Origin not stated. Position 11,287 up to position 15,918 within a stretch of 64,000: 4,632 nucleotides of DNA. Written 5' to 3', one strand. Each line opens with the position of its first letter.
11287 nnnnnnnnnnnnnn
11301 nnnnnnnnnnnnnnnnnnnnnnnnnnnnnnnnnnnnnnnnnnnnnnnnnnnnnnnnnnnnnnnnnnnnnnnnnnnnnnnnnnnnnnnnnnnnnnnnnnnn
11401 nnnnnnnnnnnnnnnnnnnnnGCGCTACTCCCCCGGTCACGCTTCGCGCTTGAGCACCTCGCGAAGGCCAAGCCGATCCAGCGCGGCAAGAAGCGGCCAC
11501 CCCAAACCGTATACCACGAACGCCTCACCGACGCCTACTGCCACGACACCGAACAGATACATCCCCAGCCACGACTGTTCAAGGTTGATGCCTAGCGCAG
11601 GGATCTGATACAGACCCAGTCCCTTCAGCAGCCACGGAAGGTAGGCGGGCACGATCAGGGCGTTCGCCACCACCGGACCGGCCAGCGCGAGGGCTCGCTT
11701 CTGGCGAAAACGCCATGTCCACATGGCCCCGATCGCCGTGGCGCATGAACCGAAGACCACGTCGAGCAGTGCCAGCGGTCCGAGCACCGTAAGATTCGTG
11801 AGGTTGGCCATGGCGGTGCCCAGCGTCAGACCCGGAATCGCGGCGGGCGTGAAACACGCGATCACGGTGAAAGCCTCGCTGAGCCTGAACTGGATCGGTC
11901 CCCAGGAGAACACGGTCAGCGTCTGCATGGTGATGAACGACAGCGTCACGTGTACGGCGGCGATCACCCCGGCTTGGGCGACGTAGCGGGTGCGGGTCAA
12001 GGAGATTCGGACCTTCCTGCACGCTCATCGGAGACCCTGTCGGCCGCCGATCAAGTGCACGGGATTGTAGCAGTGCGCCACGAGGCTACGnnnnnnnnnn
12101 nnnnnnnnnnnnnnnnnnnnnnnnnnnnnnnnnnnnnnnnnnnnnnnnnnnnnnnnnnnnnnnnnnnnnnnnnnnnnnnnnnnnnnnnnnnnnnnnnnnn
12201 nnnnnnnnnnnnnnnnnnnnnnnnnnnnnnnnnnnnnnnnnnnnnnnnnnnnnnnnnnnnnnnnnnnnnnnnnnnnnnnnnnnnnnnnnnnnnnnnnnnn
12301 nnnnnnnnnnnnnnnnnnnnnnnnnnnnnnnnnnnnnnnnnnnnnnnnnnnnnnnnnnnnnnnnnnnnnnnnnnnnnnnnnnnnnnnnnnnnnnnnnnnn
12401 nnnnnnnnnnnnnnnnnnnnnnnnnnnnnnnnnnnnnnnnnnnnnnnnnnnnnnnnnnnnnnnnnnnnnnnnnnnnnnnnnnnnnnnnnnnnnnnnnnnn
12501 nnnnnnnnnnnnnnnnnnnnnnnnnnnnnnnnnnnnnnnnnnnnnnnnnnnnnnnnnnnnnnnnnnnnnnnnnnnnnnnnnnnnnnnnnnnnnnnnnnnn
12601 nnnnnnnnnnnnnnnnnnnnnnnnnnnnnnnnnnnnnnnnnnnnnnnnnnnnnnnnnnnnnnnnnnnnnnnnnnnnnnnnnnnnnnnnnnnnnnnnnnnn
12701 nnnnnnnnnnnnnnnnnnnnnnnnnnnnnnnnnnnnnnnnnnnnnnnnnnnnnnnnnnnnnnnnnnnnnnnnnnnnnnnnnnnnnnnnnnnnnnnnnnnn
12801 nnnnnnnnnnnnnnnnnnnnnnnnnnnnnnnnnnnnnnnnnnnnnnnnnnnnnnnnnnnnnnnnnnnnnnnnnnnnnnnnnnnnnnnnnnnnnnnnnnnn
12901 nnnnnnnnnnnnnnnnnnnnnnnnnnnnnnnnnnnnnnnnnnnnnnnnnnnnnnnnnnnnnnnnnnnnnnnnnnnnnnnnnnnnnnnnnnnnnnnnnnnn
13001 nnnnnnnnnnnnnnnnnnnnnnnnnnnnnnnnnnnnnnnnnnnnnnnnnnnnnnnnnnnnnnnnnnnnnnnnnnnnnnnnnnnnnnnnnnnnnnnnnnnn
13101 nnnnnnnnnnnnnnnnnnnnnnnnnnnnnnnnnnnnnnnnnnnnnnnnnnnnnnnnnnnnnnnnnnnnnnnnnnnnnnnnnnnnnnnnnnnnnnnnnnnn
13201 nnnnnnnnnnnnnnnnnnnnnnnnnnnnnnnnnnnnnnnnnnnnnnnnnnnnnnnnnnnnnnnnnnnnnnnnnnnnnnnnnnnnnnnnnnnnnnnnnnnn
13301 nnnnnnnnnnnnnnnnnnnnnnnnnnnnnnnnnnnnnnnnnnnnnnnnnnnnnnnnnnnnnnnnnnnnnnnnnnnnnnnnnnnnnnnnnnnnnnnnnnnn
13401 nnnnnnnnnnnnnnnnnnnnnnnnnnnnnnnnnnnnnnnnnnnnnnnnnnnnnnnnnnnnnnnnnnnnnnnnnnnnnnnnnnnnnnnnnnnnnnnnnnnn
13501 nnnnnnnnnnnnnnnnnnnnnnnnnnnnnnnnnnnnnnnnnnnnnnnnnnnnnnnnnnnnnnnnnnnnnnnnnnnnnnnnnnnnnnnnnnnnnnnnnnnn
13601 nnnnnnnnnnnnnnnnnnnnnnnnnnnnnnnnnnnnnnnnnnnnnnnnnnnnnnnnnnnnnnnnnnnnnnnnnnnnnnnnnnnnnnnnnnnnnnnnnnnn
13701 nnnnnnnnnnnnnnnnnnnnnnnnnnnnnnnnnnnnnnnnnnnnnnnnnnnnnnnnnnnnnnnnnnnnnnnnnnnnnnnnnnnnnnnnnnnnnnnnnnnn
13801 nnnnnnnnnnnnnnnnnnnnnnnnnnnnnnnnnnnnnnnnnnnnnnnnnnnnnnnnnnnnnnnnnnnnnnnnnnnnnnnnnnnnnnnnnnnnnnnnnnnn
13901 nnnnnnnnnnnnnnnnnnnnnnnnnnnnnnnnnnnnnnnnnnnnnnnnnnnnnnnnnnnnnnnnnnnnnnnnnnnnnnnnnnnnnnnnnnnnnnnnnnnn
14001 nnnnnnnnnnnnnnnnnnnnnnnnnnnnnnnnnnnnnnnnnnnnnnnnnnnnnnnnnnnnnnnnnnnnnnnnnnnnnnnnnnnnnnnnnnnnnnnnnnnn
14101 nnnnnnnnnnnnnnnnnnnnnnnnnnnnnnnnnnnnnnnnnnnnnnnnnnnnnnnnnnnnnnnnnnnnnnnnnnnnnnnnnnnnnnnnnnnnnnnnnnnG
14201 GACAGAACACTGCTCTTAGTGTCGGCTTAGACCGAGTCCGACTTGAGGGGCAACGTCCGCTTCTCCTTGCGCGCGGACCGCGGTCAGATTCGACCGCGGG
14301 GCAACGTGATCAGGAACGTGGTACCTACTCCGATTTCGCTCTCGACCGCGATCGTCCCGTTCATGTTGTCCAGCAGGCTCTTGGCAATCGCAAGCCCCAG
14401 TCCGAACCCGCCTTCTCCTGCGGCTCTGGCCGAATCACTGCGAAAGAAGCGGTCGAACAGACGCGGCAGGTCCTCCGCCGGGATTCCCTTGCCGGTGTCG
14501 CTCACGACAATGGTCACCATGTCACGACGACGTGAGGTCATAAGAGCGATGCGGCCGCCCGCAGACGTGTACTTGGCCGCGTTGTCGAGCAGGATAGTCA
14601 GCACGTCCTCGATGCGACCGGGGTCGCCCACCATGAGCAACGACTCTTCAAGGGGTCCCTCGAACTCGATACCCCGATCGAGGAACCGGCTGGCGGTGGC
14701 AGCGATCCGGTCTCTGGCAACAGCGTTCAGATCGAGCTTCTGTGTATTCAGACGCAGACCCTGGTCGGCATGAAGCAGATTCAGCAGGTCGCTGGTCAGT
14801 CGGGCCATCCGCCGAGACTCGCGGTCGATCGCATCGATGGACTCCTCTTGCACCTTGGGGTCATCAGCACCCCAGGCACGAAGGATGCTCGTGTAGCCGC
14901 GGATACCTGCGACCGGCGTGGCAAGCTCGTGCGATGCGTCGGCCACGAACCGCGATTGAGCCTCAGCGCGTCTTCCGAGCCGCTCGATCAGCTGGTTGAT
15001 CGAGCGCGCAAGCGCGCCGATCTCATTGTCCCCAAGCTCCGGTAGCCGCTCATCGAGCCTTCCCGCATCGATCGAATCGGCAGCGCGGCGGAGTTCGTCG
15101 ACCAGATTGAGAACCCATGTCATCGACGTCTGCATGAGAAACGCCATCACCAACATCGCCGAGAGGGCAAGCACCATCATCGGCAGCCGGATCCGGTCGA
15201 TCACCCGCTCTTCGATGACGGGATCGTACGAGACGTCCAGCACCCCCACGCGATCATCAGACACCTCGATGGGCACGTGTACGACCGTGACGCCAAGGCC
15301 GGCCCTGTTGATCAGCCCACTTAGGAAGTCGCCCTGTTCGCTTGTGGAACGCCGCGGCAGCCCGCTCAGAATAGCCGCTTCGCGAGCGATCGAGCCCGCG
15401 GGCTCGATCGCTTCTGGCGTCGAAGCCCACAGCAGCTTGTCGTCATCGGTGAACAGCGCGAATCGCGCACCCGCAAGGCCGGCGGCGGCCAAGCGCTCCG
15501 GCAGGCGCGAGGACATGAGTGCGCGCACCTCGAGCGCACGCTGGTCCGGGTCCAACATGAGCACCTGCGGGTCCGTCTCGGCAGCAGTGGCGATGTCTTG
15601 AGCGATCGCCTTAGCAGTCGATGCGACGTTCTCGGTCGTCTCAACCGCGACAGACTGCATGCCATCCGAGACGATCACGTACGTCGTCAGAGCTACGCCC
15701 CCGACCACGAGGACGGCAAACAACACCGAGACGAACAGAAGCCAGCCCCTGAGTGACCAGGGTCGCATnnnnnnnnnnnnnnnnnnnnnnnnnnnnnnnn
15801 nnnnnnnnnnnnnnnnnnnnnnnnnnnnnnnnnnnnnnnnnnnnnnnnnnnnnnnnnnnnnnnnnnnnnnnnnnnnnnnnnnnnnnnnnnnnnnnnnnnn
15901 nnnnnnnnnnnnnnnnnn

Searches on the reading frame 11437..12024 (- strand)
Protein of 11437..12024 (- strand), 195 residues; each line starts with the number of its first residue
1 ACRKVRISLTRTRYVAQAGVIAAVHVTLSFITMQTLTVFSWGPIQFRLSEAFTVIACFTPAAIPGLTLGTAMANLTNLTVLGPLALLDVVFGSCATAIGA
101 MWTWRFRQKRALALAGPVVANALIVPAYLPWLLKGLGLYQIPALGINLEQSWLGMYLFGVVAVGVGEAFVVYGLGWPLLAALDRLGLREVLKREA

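Call 22: search_protein_families(library=pfam, proteins=[window:11437-12024:-], max_evalue=0.00001)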
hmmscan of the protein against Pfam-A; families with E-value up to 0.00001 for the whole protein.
window:11437-12024:- (195 aa): 1 family
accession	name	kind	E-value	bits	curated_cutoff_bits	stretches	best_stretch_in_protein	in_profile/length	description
PF06177.16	QueT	-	7.4e-33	114.3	33.7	1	15-183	1-140/141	QueT transporter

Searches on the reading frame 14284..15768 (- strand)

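Call 20: search_protein_families(library=pfam, proteins=[window:14284-15768:-], max_evalue=0.00001)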
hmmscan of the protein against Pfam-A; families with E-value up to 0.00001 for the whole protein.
window:14284-15768:- (494 aa): 3 families
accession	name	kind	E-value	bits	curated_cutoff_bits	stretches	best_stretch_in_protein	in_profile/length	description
PF02518.31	HATPase_c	-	1.5e-28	99.8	26.4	1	381-491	1-109/111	Histidine kinase-, DNA gyrase B-, and HSP90-like ATPase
PF00512.31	HisKA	-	9.1e-18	64.5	26.9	1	270-336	1-65/66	His Kinase A (phospho-acceptor) domain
PF00672.30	HAMP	-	2.9e-11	44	25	1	219-264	6-51/53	HAMP domain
